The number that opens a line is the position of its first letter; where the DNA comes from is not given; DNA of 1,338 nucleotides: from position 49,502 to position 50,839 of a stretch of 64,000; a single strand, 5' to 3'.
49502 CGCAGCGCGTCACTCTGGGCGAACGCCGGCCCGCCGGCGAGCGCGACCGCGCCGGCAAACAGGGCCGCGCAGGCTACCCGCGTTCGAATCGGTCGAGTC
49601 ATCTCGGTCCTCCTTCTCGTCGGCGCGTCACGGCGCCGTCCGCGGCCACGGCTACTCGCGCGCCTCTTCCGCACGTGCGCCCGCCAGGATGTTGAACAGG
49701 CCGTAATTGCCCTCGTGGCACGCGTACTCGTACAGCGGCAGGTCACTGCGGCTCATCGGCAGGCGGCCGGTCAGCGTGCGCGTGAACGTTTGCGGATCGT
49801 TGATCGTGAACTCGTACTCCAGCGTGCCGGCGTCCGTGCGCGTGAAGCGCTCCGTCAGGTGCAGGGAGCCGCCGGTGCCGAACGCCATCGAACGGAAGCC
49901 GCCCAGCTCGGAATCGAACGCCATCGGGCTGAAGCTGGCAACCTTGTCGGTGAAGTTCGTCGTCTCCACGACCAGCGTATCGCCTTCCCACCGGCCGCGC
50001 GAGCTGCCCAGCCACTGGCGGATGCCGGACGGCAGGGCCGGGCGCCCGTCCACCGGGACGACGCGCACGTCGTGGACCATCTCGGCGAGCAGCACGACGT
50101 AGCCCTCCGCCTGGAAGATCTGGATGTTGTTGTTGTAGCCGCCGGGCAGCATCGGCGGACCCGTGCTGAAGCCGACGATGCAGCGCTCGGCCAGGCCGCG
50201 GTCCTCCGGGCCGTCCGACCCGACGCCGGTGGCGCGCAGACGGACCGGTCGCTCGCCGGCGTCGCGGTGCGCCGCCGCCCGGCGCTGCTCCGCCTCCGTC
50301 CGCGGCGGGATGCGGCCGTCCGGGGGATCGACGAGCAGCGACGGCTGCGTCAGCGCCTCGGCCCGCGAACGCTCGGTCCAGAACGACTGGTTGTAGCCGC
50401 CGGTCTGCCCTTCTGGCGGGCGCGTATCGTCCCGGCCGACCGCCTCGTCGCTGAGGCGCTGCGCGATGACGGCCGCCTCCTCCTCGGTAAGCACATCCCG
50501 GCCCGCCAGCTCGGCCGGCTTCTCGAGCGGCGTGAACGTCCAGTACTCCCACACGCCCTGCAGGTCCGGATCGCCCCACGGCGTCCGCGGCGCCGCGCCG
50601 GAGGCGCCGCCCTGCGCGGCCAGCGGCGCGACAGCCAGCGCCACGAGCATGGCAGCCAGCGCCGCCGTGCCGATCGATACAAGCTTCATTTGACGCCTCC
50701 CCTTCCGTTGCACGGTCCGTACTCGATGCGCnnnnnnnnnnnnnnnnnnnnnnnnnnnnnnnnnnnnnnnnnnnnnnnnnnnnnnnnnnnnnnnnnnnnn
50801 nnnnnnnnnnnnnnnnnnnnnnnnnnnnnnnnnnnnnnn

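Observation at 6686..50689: Seven paralogs of an unnamed secreted family ending in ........, interleaved with the triads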

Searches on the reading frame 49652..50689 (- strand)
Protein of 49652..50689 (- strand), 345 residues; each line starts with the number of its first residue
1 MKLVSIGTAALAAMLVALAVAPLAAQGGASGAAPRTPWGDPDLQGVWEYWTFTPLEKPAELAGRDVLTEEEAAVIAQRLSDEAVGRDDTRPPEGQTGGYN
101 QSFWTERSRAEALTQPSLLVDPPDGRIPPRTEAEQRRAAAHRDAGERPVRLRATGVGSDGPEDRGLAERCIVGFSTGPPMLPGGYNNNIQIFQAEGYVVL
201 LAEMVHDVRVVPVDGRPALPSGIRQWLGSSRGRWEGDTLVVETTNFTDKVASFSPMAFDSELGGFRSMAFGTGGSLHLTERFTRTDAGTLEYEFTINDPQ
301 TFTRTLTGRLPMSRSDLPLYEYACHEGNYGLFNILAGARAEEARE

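Call 5: search_protein_families(library=pfam, proteins=[window:49652-50689:-], max_evalue=1)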
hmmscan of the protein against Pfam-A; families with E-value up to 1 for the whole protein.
window:49652-50689:- (345 aa): 0 families

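Call 6: search_protein_families(library=ncbifam, proteins=[window:49652-50689:-], max_evalue=1)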
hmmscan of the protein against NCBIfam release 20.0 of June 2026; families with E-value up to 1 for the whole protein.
window:49652-50689:- (345 aa): 1 family
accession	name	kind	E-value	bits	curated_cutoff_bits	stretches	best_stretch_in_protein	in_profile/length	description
TIGR02974.1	phageshock_pspF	equivalog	0.037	13.2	443.55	1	249-291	57-98/336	phage shock protein operon transcriptional activator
